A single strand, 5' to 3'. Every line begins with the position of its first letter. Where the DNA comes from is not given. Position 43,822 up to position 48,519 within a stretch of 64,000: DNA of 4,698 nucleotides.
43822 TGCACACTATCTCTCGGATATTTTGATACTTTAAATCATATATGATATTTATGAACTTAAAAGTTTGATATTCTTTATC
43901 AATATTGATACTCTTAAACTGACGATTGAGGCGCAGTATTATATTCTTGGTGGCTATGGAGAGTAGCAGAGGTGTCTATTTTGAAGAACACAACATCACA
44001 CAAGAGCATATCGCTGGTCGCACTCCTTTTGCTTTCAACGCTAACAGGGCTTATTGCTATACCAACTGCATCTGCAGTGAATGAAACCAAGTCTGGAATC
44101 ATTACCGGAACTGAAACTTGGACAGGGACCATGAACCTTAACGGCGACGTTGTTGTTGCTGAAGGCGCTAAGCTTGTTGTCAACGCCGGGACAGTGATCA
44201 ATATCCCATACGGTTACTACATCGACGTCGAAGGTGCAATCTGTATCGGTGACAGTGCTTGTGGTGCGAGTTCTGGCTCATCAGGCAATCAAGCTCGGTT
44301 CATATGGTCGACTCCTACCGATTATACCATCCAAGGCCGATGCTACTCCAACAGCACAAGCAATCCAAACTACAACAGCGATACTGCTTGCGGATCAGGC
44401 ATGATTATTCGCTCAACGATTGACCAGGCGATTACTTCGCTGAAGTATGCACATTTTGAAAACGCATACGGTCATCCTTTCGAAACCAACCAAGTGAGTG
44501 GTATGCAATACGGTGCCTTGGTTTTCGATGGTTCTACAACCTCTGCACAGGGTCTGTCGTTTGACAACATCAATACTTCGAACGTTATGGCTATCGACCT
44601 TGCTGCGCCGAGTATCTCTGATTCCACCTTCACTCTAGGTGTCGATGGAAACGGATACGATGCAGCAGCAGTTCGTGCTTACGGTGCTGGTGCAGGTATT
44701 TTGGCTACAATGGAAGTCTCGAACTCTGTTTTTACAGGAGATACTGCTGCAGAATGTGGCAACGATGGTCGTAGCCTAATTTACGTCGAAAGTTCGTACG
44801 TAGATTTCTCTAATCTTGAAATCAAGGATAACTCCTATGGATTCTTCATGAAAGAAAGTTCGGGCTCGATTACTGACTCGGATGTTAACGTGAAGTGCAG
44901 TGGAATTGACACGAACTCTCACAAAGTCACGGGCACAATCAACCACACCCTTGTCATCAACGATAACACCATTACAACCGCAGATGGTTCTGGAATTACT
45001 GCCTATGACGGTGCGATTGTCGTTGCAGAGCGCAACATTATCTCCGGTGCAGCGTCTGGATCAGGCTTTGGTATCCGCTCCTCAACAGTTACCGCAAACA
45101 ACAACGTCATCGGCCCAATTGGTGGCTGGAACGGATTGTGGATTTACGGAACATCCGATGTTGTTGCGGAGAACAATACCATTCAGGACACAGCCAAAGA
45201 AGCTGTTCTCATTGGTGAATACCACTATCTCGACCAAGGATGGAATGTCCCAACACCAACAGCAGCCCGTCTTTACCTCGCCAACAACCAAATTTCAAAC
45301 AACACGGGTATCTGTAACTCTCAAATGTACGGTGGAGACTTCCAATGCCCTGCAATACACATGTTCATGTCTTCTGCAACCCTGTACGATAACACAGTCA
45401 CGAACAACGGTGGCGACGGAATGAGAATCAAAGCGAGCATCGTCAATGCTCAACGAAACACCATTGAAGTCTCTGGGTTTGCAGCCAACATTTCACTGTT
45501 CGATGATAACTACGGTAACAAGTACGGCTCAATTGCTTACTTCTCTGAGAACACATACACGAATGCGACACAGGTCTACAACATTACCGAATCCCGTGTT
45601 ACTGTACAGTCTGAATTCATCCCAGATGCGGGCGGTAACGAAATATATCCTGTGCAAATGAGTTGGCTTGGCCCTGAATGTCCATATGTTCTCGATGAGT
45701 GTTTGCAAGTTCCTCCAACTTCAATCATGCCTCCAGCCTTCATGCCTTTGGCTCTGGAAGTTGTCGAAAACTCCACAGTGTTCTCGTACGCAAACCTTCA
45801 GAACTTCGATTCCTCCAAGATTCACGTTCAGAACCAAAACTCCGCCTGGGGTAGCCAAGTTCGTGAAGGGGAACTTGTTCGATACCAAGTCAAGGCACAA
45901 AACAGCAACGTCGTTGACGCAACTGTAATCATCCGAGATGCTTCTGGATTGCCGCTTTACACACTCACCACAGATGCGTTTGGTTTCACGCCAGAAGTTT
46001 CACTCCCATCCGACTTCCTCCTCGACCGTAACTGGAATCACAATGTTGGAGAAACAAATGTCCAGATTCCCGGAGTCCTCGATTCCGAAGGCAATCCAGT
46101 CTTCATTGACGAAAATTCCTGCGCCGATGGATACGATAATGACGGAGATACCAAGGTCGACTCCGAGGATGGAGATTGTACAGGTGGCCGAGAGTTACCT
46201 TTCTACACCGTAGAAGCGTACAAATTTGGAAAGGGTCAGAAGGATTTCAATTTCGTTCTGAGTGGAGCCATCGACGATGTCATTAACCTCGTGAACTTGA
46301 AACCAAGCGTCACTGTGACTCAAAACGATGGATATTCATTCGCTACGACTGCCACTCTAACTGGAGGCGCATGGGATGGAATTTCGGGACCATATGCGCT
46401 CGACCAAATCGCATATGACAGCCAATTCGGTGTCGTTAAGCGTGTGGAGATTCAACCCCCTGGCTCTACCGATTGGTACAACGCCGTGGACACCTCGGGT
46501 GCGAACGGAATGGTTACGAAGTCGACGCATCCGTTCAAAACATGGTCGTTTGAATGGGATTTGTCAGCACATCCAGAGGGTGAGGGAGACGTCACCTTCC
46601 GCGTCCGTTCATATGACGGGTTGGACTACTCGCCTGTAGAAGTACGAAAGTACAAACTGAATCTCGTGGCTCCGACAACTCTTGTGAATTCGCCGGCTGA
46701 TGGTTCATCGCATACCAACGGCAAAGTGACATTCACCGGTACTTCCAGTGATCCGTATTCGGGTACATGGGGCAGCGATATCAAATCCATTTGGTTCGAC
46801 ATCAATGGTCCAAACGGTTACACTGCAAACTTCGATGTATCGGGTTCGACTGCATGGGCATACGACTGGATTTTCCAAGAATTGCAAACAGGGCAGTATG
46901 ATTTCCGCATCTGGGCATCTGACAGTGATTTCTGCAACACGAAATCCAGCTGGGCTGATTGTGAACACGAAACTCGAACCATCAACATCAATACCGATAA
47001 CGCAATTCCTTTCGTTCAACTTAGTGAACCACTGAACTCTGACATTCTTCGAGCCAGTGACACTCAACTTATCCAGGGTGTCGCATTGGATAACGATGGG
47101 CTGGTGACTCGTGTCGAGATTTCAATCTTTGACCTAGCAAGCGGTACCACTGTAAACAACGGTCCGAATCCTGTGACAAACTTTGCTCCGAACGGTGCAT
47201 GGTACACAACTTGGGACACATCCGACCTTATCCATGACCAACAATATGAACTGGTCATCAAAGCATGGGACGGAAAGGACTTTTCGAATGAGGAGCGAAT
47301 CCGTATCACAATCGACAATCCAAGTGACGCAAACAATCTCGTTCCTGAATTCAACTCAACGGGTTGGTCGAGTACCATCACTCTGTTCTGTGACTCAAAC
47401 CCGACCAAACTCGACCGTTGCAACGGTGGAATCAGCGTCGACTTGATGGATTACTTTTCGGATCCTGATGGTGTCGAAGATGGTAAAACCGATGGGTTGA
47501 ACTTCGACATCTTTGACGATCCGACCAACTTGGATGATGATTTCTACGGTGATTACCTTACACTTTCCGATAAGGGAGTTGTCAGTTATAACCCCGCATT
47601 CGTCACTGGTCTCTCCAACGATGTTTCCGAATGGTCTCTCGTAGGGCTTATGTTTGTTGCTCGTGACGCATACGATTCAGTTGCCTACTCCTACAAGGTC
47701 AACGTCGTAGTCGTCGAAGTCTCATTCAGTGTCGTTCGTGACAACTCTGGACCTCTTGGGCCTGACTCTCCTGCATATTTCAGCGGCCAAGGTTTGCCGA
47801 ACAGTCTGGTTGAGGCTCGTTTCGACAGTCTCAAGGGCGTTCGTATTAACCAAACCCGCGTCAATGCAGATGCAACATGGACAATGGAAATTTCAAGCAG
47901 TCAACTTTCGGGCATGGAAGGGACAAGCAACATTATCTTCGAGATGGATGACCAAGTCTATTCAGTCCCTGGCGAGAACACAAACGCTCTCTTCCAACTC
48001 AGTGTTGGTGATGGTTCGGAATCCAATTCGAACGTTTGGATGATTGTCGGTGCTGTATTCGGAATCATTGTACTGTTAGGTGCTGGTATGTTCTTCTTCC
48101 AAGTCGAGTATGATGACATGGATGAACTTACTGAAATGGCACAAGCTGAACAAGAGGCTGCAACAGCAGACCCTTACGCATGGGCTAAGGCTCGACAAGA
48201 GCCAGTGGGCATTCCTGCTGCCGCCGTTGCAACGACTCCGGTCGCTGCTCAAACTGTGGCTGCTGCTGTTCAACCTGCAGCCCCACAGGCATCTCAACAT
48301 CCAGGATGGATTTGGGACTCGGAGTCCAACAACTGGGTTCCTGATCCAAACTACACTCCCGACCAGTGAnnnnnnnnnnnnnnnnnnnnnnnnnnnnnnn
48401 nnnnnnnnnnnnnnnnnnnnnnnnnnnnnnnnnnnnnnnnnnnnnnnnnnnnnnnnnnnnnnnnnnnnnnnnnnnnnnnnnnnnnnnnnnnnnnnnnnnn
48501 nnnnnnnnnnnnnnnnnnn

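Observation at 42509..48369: OST fusion is followed by a membrane-anchored S8 subtilase and a 1465-aa beta-helix surface protein: candidate surface-glycoprotein maturation module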

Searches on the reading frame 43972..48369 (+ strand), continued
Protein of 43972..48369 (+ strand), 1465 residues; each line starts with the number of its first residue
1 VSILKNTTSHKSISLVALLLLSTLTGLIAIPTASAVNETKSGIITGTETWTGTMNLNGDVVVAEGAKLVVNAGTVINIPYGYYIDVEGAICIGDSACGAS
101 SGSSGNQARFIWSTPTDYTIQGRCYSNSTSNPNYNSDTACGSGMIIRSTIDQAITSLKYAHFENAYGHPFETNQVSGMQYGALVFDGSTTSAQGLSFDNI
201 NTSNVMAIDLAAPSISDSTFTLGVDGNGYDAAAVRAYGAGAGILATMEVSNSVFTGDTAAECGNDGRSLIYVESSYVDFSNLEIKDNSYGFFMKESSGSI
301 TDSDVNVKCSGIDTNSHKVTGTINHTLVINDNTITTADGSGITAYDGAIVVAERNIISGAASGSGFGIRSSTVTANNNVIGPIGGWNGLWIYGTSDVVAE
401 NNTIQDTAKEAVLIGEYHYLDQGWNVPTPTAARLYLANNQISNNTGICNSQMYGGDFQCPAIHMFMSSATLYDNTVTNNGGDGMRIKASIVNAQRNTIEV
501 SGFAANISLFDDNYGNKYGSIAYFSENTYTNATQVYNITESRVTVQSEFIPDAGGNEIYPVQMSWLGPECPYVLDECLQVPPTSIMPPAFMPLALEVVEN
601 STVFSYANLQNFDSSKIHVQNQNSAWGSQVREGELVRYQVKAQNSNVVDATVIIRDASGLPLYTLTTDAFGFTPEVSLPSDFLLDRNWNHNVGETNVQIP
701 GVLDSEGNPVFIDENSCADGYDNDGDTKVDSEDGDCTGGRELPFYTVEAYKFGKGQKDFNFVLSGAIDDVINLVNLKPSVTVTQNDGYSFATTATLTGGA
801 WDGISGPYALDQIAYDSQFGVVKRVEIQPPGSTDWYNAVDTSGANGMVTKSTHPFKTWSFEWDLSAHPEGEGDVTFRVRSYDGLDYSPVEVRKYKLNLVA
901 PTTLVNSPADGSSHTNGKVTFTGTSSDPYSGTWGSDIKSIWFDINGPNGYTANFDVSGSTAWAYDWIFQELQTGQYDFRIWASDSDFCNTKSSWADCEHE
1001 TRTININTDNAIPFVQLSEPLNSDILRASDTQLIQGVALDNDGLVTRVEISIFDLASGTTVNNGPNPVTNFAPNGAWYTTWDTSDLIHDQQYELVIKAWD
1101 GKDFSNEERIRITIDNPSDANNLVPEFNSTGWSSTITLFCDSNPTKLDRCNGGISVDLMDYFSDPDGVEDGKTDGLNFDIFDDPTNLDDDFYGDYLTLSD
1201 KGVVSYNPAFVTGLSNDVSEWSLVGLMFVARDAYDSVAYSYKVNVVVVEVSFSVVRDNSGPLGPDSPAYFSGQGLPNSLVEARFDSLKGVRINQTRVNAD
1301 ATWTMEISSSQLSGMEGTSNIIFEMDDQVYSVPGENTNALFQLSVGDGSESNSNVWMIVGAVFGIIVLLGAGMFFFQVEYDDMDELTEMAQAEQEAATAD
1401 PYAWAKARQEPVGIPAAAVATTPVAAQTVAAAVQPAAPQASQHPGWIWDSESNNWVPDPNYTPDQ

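Call 71: find_homologous_proteins(query=A4)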
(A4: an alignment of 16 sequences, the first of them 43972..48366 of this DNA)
Query A4 (16 sequences) (1465 aa, profile of the alignment): 242 proteins with E <= 0.001 among 8000 candidates; the best 120 are listed.
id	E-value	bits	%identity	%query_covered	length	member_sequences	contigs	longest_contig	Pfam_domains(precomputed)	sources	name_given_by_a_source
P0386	0.0e+0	2473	79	100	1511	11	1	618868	PF13229.13,PF17957.8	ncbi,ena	-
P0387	0.0e+0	2468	98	100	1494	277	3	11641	PF13229.13,PF17957.8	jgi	jgi:hypothetical protein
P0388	0.0e+0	2458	82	100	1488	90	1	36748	PF13229.13,PF17957.8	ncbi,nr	ncbi:MAG: right-handed parallel beta-helix repeat-containing protein [Euryarchaeota archaeon]|nr:rig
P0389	0.0e+0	2450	69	100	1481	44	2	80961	PF13229.13,PF17957.8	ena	-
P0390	0.0e+0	2445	75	100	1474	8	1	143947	PF13229.13,PF17957.8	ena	-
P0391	0.0e+0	2431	80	100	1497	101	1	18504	PF13229.13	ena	-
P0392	0.0e+0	2429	69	100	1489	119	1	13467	PF13229.13,PF17957.8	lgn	-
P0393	0.0e+0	2420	81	100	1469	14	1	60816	PF13229.13,PF17957.8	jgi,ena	-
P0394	0.0e+0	2409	68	98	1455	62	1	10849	PF13229.13,PF17957.8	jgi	jgi:hypothetical protein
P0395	0.0e+0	2406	68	100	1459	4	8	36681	PF13229.13,PF17957.8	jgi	jgi:hypothetical protein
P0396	0.0e+0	2398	60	100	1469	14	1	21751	PF13229.13,PF17957.8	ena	-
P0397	0.0e+0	2398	59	100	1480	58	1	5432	PF13229.13,PF17957.8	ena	-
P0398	0.0e+0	2394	79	100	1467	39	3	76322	PF17957.8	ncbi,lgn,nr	ncbi:MAG: right-handed parallel beta-helix repeat-containing protein [Candidatus Poseidoniales archa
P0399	0.0e+0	2392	64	100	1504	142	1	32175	PF17957.8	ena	-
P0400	0.0e+0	2390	60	100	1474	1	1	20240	PF13229.13,PF17957.8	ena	-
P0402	0.0e+0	2387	80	96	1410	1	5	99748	PF13229.13,PF17957.8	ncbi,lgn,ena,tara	tara:strand:+ start:19001 stop:23233 length:4233 start_codon:yes stop_codon:yes gene_type:complete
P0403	0.0e+0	2385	80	96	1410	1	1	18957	PF13229.13,PF17957.8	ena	-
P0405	0.0e+0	2384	79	96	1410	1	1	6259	PF13229.13,PF17957.8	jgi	-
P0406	0.0e+0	2376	68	100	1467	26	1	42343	PF13229.13,PF17957.8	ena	-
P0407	0.0e+0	2374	61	99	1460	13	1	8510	PF13229.13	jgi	jgi:hypothetical protein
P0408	0.0e+0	2374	61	99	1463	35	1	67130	PF13229.13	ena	-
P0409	0.0e+0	2374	60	99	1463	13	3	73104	PF13229.13,PF17957.8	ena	-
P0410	0.0e+0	2372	60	99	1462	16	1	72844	PF13229.13,PF17957.8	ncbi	ncbi:MAG: right-handed parallel beta-helix repeat-containing protein [Poseidonia sp.]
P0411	0.0e+0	2368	61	99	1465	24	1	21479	PF13229.13,PF17957.8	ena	-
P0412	0.0e+0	2366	60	100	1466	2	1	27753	PF13229.13,PF17957.8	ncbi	-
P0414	0.0e+0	2361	63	100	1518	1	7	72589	PF13229.13,PF17957.8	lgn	-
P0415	0.0e+0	2357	66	100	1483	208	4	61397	PF13229.13,PF17957.8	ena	-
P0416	0.0e+0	2357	60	99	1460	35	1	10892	PF13229.13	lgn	-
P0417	0.0e+0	2355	60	100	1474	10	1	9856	PF13229.13,PF17957.8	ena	-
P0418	0.0e+0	2355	57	100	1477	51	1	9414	PF13229.13,PF17957.8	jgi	-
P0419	0.0e+0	2353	60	100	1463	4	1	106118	PF13229.13,PF17957.8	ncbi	-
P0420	0.0e+0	2353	66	100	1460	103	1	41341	PF13229.13,PF17957.8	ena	-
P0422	0.0e+0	2351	60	100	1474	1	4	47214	PF13229.13,PF17957.8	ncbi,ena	-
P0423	0.0e+0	2351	60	100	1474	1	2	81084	PF13229.13,PF17957.8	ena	-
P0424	0.0e+0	2350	60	100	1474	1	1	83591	PF13229.13,PF17957.8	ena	-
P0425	0.0e+0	2350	60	100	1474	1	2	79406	PF13229.13,PF17957.8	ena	-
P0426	0.0e+0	2349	61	100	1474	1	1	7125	PF13229.13,PF17957.8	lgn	-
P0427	0.0e+0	2348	60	100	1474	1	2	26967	PF13229.13,PF17957.8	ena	-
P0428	0.0e+0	2348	60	100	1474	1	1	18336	PF13229.13,PF17957.8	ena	-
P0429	0.0e+0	2347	60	99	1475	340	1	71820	PF13229.13,PF17957.8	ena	-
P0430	0.0e+0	2347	60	100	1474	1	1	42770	PF13229.13,PF17957.8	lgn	-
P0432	0.0e+0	2346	60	100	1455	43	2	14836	PF13229.13,PF17957.8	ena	-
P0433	0.0e+0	2346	60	100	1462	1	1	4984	PF13229.13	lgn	-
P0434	0.0e+0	2344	60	100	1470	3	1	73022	PF13229.13,PF17957.8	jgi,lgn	-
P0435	0.0e+0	2343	59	100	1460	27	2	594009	PF13229.13,PF17957.8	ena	-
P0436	0.0e+0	2342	60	100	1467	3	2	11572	PF13229.13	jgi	jgi:hypothetical protein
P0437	0.0e+0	2342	60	100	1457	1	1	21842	PF13229.13,PF17957.8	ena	-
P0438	0.0e+0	2342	60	100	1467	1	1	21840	PF13229.13,PF17957.8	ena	-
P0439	0.0e+0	2340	60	99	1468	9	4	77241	PF13229.13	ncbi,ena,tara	tara:strand:- start:38492 stop:42898 length:4407 start_codon:yes stop_codon:yes gene_type:complete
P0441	0.0e+0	2339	76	100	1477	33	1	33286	PF13229.13,PF17957.8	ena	-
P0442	0.0e+0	2337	60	100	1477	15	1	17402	PF13229.13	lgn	-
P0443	0.0e+0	2335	60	100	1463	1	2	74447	PF13229.13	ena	-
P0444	0.0e+0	2333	60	99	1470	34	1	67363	PF13229.13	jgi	-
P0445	0.0e+0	2331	59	100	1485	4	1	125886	PF13229.13,PF17957.8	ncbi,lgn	-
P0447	0.0e+0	2329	60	99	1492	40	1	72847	PF13229.13,PF17957.8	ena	-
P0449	0.0e+0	2324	60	100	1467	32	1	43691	PF13229.13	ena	-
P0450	0.0e+0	2322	58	100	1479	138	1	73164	PF13229.13,PF17957.8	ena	-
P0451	0.0e+0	2319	60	99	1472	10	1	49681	PF13229.13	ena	-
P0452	0.0e+0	2315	60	99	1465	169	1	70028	PF13229.13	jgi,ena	-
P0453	0.0e+0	2299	59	99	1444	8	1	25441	PF13229.13,PF17957.8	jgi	-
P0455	0.0e+0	2284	58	100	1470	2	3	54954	PF13229.13,PF17957.8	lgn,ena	-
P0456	0.0e+0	2284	58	100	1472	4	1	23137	PF13229.13,PF17957.8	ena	-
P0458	0.0e+0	2280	59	99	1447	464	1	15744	PF13229.13,PF17957.8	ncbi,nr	ncbi:MAG: hypothetical protein CL959_03045 [Euryarchaeota archaeon]|nr:hypothetical protein [Euryarc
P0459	0.0e+0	2272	57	99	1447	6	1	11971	PF13229.13,PF17957.8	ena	-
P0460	0.0e+0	2268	59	99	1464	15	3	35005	PF13229.13,PF17957.8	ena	-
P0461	0.0e+0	2262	58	98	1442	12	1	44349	PF13229.13,PF17957.8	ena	-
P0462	0.0e+0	2262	58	98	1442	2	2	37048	PF13229.13,PF17957.8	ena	-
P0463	0.0e+0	2262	57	98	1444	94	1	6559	PF13229.13,PF17957.8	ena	-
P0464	0.0e+0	2261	59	99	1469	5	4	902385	PF13229.13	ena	-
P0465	0.0e+0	2260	58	98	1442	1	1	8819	PF13229.13,PF17957.8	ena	-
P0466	0.0e+0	2259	58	98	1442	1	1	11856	PF13229.13,PF17957.8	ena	-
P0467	0.0e+0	2255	72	100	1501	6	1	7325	PF13229.13,PF17957.8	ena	-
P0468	0.0e+0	2243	58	99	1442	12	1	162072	PF13229.13,PF17957.8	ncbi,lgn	-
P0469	0.0e+0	2238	57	99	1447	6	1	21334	PF13229.13,PF17957.8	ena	-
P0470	0.0e+0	2229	58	99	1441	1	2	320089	PF13229.13,PF17957.8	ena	-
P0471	0.0e+0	2228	58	99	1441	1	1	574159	PF13229.13,PF17957.8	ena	-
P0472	0.0e+0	2227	58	99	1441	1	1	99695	PF13229.13,PF17957.8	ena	-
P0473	0.0e+0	2227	58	99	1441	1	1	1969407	PF13229.13,PF17957.8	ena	-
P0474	0.0e+0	2226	58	99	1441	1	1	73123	PF13229.13,PF17957.8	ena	-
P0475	0.0e+0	2225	58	99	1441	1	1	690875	PF13229.13,PF17957.8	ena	-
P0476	0.0e+0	2225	58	99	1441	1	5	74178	PF13229.13,PF17957.8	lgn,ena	-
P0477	0.0e+0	2222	58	99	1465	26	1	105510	PF13229.13,PF17957.8,PF13750.13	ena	-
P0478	0.0e+0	2217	58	99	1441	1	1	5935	PF13229.13,PF17957.8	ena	-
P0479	0.0e+0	2207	57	99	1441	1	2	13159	PF13229.13,PF17957.8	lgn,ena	-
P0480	0.0e+0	2204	57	99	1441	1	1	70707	PF13229.13,PF17957.8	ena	-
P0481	0.0e+0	2197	56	99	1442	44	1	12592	PF13229.13,PF17957.8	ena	-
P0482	0.0e+0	2195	56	99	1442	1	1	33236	PF13229.13,PF17957.8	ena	-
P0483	0.0e+0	2194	56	99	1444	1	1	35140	PF13229.13,PF17957.8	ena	-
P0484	0.0e+0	2193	56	99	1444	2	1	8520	PF13229.13,PF17957.8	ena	-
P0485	0.0e+0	2193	56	99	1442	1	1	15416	PF13229.13,PF17957.8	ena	-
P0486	0.0e+0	2192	56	99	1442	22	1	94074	PF13229.13,PF17957.8,PF13750.13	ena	-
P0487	0.0e+0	2192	56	99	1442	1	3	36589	PF13229.13,PF17957.8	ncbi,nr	ncbi:MAG: right-handed parallel beta-helix repeat-containing protein [Candidatus Thermoplasmatota ar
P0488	0.0e+0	2192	56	99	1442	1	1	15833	PF13229.13,PF17957.8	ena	-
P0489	0.0e+0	2188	56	98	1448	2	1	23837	PF13229.13,PF17957.8,PF13750.13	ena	-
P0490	0.0e+0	2184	56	98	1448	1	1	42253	PF13229.13,PF17957.8,PF13750.13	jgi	-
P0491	0.0e+0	2184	56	98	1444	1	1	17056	PF13229.13,PF17957.8,PF13750.13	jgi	-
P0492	0.0e+0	2182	57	100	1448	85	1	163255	PF13229.13,PF17957.8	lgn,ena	-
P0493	0.0e+0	2178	51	100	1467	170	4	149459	PF13229.13,PF17957.8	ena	-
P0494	0.0e+0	2177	57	99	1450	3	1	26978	PF13229.13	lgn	-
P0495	0.0e+0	2174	56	99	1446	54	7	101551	PF13229.13,PF17957.8,PF13750.13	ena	-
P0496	0.0e+0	2173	58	99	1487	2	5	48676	PF13229.13,PF17957.8,PF13750.13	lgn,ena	-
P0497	0.0e+0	2168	58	99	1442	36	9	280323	PF13229.13,PF17957.8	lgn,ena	-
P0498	0.0e+0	2168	57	100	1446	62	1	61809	PF13229.13,PF17957.8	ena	-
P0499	0.0e+0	2165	57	99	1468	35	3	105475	PF13229.13,PF17957.8,PF13750.13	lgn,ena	-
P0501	0.0e+0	2162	57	99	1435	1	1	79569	PF13229.13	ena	-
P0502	0.0e+0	2160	57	99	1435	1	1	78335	PF13229.13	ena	-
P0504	0.0e+0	2155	57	98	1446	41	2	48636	PF13229.13,PF17957.8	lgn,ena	-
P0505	0.0e+0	2154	56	99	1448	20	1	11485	PF13229.13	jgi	-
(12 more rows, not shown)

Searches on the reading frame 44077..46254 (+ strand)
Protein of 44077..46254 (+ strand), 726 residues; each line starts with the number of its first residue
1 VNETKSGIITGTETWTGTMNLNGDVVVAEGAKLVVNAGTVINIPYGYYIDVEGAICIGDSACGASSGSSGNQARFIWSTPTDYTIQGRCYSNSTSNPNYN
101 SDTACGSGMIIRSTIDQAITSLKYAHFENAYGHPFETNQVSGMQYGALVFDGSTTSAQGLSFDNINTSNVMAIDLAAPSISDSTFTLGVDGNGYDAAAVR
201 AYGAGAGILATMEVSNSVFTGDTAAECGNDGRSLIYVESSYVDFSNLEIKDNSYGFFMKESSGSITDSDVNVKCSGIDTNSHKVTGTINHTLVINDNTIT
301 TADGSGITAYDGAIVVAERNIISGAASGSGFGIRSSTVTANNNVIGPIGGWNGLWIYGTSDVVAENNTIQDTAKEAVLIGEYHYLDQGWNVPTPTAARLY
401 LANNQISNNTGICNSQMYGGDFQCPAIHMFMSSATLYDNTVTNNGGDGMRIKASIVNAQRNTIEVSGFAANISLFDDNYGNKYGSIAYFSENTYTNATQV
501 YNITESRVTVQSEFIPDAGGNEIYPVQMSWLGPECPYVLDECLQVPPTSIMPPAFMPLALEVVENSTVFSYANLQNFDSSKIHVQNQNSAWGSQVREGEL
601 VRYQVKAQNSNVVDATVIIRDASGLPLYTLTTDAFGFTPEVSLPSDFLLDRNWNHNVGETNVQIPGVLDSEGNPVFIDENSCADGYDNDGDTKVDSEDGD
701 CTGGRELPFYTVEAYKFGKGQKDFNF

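Call 87: predict_structure(alignment_id=A7)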
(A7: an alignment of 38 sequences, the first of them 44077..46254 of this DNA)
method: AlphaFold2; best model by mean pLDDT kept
length: 726 residues; sequences in the alignment: 38
mean_pLDDT: 77.0   pTM: 0.71
mean pLDDT of the five models: 77.0, 76.5, 76.5, 73.9, 72.2
residues with pLDDT >= 90: 304; 70-90: 187; 50-70: 126; < 50: 109
segments of 3 or more residues with pLDDT < 50: 115-117, 521-523, 529-541, 557-600, 646-658, 683-694, 702-707, 717-726
pLDDT, mean of each block of 10 residues (from residue 1): 79 93 92 94 94 92 91 93 75 59 84 66 95 81 86 92 91 92 88 77 80 96 78 90 96 92 95 94 70 96 93 95 94 96 95 94 97 95 86 89 95 90 95 94 93 88 91 81 77 84 65 60 52 42 64 61 33 27 25 39 60 69 67 73 48 45 61 61 46 50 48 53 30
secondary structure, 60 per line:
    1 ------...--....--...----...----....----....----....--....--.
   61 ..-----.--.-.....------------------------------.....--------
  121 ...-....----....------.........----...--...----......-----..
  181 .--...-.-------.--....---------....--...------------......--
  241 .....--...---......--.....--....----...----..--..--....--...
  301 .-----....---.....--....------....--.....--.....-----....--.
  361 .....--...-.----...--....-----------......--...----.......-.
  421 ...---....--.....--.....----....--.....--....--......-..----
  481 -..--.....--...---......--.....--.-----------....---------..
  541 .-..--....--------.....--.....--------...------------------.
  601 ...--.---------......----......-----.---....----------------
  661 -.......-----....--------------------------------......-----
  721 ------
elements in order (helices of 4 or more, strands of 3 or more residues): E7-9 E12-15 E18-20 E25-27 E32-35 E40-43 E48-51 E54-57 E73-77 E108-112 E121-123 E125-128 E133-136 E143-151 E156-158 E161-163 E168-173 E179-181 E184-186 E199-202 E212-215 E218-220 E233-238 E241-245 E248-250 E254-259 E262-266 E269-272 E277-279 E292-295 E298-301 E307-310 E314-318 E321-324 E331-334 E337-341 E344-348 E354-357 E360-365 E368-370 E377-379 H382-385 E397-402 E405-407 E412-415 E420-423 E427-430 E433-437 E440-444 E449-452 E455-459 E462-465 E468-473 E486-490 E493-495 E499-504 E507-511 E526-529 H547-550 E559-563 E566-570 E600-603 E616-621 E626-631 E641-644 E662-668 E674-677 E710-715
